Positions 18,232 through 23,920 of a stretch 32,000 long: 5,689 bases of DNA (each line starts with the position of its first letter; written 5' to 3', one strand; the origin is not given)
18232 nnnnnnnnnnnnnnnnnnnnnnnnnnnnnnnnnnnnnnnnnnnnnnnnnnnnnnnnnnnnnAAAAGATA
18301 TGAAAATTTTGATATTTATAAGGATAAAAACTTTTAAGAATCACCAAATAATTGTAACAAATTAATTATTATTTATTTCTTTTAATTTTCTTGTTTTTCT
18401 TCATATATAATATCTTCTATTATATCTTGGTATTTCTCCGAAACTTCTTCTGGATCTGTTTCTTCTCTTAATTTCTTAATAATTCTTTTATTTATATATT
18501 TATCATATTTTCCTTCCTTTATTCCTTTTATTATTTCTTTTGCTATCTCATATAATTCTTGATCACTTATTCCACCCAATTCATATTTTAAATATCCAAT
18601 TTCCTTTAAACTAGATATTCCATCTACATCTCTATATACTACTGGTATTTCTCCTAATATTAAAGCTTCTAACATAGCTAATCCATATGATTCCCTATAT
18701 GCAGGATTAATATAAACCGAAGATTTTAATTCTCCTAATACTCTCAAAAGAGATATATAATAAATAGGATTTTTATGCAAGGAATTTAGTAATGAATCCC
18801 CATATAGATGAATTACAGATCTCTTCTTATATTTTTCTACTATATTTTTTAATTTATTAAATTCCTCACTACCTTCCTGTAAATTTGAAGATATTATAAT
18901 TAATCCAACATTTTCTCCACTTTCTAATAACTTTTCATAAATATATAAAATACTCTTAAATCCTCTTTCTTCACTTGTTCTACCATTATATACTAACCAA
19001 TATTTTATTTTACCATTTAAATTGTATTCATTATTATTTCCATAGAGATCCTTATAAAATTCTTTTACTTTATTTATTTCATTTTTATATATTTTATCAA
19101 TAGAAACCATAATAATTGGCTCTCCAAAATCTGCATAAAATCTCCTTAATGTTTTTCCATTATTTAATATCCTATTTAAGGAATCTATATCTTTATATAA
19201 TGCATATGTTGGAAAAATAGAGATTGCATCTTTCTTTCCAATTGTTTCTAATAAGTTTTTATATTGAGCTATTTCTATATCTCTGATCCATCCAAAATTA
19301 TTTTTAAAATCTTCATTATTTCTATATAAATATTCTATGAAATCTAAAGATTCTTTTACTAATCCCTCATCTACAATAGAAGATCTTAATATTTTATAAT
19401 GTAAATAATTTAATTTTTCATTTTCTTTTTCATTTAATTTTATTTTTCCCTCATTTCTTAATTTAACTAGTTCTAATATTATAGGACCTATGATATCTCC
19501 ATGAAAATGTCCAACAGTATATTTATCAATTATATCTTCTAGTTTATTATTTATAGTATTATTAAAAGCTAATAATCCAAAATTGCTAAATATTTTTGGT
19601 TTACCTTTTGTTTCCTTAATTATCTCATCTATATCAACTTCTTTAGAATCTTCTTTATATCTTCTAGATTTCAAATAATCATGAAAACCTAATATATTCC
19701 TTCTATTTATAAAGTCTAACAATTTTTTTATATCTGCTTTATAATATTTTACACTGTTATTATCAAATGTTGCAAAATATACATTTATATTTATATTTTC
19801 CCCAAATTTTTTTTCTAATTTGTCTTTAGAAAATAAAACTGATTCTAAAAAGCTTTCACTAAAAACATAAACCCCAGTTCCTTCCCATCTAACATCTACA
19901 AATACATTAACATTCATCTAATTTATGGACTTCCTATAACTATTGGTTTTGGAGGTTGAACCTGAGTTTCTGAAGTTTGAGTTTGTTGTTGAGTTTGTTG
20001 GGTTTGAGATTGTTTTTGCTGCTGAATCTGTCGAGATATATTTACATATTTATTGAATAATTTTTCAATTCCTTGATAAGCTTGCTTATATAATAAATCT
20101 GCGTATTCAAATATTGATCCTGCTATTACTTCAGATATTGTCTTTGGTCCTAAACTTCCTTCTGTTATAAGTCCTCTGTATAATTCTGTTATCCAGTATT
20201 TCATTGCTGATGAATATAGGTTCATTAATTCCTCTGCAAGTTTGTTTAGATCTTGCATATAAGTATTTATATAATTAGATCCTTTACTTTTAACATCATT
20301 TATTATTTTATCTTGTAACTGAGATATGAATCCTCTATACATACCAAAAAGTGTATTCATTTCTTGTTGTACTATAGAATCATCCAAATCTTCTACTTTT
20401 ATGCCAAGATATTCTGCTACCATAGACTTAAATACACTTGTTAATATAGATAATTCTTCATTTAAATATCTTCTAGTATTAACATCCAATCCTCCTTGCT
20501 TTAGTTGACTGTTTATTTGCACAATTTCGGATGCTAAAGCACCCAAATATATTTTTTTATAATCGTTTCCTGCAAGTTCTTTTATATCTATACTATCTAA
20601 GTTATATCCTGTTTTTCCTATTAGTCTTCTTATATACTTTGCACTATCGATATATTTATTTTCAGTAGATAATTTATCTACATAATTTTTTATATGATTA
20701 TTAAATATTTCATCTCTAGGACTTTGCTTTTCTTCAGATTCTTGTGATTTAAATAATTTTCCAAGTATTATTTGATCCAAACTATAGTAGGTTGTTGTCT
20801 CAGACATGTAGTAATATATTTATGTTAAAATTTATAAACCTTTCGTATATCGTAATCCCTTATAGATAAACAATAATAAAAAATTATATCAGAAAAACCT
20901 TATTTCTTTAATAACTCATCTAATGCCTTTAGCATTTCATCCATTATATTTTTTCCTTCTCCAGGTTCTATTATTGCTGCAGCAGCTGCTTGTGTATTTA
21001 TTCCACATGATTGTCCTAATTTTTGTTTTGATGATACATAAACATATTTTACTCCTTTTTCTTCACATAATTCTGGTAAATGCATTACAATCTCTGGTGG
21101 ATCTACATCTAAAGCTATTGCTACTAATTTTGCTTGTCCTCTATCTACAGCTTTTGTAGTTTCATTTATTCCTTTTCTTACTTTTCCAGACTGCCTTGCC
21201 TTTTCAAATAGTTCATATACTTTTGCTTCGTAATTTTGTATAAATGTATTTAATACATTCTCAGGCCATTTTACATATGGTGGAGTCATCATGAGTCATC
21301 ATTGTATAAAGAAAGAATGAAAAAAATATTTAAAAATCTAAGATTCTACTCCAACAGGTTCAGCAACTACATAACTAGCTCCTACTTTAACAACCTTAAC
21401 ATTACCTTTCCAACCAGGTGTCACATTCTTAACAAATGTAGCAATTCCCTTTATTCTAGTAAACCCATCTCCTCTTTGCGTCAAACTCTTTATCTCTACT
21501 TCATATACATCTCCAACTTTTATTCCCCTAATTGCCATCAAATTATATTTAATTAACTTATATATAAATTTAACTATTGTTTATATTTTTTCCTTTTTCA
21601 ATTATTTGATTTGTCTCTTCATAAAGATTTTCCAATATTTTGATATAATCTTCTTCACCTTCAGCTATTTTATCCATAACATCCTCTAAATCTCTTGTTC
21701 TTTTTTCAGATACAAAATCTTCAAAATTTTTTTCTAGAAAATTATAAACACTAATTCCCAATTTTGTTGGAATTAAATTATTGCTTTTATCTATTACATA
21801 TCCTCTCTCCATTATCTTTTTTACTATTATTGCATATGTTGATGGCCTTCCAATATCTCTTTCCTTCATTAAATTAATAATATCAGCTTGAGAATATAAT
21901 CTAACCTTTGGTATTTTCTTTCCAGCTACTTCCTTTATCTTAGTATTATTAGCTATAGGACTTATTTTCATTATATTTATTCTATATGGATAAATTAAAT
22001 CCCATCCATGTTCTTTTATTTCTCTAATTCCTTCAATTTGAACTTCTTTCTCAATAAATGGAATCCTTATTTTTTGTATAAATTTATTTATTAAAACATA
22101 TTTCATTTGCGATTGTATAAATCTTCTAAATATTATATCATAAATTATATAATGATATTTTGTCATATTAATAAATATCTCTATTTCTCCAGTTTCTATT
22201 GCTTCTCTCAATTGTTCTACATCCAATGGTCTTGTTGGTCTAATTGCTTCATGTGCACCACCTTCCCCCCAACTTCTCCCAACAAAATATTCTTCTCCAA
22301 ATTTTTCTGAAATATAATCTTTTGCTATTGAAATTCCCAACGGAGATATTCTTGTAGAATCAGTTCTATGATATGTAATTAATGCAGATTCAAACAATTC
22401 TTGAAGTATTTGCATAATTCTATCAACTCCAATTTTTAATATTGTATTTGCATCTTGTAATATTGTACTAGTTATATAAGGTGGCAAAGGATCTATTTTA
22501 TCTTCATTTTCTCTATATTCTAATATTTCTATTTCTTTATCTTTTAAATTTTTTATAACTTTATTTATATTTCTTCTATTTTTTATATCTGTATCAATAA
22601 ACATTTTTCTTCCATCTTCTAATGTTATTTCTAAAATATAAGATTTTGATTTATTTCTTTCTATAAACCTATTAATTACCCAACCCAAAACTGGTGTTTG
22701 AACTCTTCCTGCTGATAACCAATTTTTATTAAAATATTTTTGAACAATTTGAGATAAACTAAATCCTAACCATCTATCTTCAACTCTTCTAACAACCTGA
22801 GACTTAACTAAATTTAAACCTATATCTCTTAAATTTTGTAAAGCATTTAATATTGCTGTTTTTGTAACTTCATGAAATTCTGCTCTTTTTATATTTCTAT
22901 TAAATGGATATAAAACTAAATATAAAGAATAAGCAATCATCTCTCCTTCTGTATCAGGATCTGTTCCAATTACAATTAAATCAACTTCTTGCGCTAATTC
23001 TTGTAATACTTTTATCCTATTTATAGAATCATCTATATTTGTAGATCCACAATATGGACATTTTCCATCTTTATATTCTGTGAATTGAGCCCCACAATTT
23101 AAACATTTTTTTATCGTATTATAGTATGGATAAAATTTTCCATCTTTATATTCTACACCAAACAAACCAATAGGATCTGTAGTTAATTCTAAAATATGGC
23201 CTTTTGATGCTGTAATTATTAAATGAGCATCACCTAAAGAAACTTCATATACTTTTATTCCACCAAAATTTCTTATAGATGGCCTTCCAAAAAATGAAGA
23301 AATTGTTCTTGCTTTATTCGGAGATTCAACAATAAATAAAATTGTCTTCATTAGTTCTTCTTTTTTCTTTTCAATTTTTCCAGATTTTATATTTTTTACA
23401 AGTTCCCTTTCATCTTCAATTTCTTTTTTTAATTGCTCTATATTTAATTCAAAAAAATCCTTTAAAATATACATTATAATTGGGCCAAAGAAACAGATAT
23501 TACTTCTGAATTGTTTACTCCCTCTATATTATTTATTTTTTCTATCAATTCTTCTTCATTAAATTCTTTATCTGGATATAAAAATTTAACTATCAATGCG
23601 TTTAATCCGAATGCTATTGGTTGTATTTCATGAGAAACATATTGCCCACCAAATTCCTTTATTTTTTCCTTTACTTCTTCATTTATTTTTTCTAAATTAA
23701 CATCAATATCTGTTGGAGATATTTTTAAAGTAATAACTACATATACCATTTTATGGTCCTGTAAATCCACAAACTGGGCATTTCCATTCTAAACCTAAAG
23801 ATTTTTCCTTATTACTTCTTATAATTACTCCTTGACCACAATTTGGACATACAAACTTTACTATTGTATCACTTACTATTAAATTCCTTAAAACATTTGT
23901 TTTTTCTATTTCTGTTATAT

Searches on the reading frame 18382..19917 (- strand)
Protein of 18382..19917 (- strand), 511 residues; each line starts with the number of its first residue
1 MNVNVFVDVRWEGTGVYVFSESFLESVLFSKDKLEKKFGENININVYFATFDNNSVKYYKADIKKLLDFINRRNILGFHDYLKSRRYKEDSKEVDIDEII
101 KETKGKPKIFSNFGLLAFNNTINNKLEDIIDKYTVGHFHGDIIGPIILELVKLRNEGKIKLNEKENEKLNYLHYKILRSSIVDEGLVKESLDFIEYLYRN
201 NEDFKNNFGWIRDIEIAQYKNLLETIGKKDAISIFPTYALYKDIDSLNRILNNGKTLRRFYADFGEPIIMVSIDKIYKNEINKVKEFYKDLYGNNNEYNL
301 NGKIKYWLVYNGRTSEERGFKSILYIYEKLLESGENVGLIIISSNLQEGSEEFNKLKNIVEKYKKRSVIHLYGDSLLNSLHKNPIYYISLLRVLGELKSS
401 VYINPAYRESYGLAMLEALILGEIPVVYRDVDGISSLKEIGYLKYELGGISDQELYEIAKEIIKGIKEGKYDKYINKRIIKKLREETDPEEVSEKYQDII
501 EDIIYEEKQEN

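Call 23: search_protein_families(library=pfam, proteins=[window:18382-19917:-], max_evalue=0.001)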
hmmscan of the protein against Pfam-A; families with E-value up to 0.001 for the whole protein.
window:18382-19917:- (511 aa): 1 family
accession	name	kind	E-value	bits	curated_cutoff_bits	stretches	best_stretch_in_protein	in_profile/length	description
PF00534.26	Glycos_transf_1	-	4.2e-07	30.1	26.4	1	306-437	16-130/172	Glycosyl transferases group 1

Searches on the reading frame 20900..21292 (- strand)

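Call 23: search_protein_families(library=pfam, proteins=[window:20900-21292:-], max_evalue=0.001)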
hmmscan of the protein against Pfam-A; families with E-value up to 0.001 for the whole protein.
window:20900-21292:- (130 aa): 1 family
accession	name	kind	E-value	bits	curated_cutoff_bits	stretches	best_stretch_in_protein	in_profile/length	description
PF01248.31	Ribosomal_L7Ae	-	7.3e-29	99.8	22.1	1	24-114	2-92/95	Ribosomal protein L7Ae/L30e/S12e/Gadd45 family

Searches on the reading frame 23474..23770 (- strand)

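Call 23: search_protein_families(library=pfam, proteins=[window:23474-23770:-], max_evalue=0.001)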
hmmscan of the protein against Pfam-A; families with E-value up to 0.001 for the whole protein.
window:23474-23770:- (98 aa): 1 family
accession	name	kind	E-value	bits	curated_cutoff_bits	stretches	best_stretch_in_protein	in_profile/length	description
PF00736.24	EF1_GNE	-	8.1e-18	64.8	20.8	1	13-94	2-86/88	EF-1 guanine nucleotide exchange domain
